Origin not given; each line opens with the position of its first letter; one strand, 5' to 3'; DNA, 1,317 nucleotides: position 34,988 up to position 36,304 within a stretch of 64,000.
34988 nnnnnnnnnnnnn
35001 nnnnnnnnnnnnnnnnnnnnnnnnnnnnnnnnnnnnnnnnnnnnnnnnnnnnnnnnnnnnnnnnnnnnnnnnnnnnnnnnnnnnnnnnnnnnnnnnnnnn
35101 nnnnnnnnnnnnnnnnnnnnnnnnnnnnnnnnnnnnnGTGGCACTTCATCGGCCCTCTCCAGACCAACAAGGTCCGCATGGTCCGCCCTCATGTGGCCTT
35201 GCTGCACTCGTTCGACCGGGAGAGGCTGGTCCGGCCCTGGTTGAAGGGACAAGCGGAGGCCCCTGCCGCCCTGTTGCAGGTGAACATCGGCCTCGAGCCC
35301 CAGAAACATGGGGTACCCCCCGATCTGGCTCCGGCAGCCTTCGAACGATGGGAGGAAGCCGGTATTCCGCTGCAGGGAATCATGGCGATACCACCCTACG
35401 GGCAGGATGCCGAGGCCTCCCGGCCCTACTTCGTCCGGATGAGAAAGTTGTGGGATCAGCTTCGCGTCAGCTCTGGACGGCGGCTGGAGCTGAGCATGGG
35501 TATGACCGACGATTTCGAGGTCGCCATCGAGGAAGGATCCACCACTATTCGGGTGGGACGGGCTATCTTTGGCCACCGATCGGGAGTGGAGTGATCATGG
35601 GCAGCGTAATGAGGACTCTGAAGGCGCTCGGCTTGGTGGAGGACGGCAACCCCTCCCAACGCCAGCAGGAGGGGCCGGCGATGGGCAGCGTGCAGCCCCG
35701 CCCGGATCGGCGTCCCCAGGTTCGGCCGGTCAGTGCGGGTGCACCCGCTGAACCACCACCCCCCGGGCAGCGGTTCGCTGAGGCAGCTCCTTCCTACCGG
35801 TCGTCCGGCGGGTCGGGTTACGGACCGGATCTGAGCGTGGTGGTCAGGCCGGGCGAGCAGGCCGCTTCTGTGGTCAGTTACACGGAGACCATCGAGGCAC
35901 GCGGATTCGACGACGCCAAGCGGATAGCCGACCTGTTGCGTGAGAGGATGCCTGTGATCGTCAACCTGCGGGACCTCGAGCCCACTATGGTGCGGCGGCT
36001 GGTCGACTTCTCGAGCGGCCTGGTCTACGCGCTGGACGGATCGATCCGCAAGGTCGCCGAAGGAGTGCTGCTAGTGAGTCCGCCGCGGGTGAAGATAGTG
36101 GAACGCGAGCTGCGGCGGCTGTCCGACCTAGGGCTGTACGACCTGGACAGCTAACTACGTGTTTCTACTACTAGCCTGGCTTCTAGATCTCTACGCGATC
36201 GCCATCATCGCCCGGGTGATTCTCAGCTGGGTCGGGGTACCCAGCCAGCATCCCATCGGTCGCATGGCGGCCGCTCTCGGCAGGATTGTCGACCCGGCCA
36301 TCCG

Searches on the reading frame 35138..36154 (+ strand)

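Call 35: search_protein_families(library=pfam, proteins=[window:35138-36154:+], max_evalue=0.0001)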
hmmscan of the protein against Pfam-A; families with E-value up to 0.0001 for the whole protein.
window:35138-36154:+ (338 aa): 1 family
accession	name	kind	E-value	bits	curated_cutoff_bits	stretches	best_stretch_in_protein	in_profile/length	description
PF04472.17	SepF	-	1.5e-21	76.8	27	1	252-320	4-72/72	Cell division protein SepF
